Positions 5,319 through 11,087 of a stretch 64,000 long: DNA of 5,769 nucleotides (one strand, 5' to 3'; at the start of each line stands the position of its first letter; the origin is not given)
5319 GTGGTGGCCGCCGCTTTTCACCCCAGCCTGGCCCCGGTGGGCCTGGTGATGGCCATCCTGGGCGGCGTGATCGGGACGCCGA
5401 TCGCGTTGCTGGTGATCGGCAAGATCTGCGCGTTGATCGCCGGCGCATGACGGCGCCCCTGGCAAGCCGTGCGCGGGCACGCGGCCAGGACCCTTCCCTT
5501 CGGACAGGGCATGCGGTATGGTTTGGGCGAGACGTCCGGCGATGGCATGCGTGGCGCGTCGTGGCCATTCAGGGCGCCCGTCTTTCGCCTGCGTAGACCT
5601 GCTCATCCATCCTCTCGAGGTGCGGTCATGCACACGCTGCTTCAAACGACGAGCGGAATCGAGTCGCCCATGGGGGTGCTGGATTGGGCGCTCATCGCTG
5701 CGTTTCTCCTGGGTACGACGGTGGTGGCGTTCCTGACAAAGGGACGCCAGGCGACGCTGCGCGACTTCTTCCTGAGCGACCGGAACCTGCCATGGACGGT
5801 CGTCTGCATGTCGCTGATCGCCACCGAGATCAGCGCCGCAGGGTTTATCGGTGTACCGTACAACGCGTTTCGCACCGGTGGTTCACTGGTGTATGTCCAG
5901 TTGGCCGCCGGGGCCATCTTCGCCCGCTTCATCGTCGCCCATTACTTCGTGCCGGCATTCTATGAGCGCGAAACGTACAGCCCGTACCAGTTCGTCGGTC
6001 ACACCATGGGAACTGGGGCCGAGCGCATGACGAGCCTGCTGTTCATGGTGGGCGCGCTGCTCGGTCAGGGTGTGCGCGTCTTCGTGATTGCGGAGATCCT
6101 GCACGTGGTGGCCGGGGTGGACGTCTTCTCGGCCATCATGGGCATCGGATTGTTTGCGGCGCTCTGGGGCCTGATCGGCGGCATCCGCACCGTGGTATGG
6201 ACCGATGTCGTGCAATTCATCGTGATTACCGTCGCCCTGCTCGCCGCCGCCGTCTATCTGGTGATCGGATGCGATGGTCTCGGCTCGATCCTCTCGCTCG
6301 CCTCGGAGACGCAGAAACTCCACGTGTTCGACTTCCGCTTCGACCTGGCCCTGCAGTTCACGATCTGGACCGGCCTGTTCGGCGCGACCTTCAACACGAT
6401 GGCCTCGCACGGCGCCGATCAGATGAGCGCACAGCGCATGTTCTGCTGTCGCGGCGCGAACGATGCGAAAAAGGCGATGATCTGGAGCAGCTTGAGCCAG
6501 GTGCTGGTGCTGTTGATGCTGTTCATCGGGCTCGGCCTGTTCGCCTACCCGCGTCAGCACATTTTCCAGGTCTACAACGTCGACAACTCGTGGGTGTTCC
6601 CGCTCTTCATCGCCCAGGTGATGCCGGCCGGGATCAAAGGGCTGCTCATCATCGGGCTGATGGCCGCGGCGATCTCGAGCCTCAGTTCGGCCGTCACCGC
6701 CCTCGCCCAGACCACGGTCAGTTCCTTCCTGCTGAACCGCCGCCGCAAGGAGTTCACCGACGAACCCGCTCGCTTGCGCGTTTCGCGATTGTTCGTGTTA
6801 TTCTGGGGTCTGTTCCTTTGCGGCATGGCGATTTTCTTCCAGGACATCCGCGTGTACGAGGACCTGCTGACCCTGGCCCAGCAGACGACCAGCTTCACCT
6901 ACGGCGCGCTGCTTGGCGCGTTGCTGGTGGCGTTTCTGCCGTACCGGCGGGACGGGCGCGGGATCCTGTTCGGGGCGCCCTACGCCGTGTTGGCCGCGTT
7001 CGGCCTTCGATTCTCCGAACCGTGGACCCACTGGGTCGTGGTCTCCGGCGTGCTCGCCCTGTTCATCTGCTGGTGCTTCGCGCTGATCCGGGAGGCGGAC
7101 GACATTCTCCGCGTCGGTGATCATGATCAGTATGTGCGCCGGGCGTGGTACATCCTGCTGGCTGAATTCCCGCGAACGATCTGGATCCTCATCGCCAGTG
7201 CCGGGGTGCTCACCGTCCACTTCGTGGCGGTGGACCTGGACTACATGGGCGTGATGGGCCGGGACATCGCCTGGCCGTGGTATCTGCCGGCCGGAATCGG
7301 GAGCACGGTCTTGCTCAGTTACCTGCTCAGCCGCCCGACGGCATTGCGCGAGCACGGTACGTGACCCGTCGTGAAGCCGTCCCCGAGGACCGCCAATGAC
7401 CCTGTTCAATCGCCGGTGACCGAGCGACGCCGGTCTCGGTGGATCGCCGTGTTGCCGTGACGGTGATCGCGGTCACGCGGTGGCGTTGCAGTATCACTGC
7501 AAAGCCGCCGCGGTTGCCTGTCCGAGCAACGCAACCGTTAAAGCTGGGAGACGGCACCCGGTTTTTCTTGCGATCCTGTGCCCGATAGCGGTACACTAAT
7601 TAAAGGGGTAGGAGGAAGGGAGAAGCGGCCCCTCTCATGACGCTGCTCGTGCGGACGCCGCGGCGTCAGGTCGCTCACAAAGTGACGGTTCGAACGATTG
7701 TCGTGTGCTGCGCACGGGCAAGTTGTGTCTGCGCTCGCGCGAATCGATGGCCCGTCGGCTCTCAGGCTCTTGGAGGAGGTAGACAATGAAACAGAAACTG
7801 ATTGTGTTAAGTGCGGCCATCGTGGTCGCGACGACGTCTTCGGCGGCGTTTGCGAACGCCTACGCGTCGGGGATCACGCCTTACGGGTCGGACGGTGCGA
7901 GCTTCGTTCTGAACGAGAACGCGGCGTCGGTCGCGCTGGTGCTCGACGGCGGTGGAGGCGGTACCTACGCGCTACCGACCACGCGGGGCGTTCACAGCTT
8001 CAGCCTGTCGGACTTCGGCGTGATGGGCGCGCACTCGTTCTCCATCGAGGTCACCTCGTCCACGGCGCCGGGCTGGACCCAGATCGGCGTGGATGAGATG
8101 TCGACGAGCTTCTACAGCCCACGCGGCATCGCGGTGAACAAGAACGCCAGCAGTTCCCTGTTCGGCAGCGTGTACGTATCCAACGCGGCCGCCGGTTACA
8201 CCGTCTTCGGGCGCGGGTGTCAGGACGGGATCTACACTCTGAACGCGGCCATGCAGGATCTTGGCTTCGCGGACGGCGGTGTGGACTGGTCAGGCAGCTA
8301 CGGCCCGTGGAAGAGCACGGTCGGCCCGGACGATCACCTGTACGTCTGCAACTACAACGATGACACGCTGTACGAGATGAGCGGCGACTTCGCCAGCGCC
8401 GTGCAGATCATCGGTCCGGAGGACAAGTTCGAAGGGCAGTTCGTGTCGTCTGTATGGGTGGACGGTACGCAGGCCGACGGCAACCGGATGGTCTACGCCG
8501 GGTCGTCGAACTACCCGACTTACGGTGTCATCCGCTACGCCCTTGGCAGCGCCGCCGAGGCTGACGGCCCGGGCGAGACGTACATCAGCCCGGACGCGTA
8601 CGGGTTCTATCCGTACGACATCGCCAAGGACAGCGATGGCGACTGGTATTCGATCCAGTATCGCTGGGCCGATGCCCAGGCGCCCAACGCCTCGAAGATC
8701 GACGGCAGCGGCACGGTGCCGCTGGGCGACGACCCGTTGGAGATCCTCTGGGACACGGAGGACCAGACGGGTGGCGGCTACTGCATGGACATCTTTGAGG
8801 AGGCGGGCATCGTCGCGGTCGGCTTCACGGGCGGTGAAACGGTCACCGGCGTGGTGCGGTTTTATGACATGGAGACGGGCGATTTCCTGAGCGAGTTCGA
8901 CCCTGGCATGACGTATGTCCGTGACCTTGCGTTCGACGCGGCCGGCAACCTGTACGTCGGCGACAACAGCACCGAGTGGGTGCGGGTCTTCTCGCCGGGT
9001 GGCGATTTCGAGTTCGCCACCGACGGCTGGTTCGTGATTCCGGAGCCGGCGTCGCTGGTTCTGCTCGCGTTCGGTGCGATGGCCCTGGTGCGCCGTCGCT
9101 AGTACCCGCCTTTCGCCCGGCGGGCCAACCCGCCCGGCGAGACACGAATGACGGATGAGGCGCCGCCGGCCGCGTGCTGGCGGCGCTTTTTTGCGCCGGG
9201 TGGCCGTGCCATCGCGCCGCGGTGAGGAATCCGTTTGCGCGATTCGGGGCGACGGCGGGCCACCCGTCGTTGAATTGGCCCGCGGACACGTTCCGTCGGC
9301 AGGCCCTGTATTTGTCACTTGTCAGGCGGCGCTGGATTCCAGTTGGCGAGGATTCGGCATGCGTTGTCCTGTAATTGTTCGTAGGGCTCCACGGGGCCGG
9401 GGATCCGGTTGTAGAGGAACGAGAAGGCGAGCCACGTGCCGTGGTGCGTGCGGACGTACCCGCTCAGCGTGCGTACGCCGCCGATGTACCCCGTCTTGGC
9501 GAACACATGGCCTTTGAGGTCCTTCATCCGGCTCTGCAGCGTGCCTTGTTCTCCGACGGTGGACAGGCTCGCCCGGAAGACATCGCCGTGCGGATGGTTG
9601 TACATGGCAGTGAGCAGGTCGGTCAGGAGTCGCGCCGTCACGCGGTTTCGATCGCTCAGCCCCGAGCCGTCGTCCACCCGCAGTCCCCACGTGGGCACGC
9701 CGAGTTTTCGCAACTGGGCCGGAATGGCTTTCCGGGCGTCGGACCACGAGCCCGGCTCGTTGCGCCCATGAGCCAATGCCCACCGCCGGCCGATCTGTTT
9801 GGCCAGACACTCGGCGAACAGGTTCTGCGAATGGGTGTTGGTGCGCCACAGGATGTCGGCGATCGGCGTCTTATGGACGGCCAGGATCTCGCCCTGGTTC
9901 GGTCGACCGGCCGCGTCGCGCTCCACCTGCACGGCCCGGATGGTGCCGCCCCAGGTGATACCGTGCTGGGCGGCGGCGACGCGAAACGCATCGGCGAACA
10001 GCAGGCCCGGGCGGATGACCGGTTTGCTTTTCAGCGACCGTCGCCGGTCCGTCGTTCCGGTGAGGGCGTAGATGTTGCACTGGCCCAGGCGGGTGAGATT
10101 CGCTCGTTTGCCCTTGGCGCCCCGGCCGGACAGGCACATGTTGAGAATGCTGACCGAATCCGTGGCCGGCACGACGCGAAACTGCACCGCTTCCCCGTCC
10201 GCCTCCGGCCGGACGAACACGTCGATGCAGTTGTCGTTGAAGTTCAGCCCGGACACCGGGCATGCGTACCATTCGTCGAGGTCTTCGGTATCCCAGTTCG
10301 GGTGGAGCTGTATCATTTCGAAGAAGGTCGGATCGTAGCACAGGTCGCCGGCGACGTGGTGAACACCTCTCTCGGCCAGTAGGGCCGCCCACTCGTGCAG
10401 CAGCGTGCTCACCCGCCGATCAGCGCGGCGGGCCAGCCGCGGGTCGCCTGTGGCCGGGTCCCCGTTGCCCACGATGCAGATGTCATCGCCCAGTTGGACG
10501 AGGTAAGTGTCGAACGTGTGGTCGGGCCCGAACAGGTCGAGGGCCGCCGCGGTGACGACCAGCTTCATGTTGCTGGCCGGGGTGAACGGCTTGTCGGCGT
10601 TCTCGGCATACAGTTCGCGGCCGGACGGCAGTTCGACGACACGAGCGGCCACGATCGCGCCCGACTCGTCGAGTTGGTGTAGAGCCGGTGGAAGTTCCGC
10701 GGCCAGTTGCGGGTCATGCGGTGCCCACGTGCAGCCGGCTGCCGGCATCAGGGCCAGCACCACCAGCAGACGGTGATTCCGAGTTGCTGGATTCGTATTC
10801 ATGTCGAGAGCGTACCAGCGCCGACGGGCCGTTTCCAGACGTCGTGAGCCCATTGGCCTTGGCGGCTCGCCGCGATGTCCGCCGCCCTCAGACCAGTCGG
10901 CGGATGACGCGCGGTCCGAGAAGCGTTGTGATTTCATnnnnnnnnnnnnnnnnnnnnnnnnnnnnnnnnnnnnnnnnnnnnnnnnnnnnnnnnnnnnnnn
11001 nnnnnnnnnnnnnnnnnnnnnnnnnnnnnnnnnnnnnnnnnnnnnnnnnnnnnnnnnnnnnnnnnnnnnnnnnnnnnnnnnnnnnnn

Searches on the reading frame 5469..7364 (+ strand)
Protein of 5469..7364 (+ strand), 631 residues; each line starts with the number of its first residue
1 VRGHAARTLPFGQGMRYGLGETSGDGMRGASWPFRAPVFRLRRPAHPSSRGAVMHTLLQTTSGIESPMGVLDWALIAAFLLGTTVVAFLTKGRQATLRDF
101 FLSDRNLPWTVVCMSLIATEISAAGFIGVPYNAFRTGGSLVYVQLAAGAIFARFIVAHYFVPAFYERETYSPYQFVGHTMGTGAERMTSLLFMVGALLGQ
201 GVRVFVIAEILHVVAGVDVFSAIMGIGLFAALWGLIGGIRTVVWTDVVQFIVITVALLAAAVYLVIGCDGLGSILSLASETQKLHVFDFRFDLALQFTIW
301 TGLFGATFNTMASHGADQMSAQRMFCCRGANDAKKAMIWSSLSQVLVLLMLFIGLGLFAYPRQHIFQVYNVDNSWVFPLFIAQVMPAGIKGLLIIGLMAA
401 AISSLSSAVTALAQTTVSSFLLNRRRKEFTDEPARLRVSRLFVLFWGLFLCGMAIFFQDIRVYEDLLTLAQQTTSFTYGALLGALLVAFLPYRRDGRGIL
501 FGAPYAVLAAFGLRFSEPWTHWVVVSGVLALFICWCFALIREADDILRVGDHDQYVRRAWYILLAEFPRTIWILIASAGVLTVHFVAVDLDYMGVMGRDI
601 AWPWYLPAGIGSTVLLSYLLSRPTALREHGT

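Call 57: search_protein_families(library=pfam, proteins=[window:5469-7364:+], max_evalue=0.001)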
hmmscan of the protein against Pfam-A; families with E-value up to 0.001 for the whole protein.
window:5469-7364:+ (631 aa): 1 family
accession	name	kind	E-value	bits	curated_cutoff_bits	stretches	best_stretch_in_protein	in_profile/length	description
PF00474.23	SSF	-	3.2e-21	76.1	22.8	1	100-463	1-367/406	Sodium:solute symporter family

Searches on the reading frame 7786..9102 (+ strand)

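Call 57: search_protein_families(library=pfam, proteins=[window:7786-9102:+], max_evalue=0.001)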
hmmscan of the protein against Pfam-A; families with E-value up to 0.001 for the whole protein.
window:7786-9102:+ (438 aa): 2 families
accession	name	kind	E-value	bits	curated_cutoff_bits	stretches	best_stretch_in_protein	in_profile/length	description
PF01436.27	NHL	-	3.7e-06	27.1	20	0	379-402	5-28/28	NHL repeat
PF07589.16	PEP-CTERM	-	0.00015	22.2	20.7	1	418-438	2-23/24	PEP-CTERM motif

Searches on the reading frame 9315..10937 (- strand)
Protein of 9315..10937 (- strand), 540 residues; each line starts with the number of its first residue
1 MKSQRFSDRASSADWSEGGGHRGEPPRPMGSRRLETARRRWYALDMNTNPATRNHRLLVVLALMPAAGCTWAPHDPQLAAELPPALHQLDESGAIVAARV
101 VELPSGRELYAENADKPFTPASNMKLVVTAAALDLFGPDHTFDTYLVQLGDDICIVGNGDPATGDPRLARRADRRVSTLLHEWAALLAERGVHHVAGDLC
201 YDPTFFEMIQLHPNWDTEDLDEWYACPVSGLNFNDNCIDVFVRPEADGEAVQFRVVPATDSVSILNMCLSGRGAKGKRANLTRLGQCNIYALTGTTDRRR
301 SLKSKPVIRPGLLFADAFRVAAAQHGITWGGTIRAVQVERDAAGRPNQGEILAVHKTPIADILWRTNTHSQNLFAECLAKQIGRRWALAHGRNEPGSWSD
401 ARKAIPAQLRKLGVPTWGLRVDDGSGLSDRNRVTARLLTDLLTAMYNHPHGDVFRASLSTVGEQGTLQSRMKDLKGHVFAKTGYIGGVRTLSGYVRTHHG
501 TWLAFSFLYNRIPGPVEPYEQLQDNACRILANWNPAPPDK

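Call 57: search_protein_families(library=pfam, proteins=[window:9315-10937:-], max_evalue=0.001)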
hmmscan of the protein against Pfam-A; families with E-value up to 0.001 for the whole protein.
window:9315-10937:- (540 aa): 2 families
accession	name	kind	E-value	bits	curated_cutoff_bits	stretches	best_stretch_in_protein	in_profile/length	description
PF02113.21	Peptidase_S13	-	1.1e-77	262.2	22.8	1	81-511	4-424/444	D-Ala-D-Ala carboxypeptidase 3 (S13) family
PF13354.11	Beta-lactamase2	-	9.1e-06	25.6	22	0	418-500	130-205/214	Beta-lactamase enzyme family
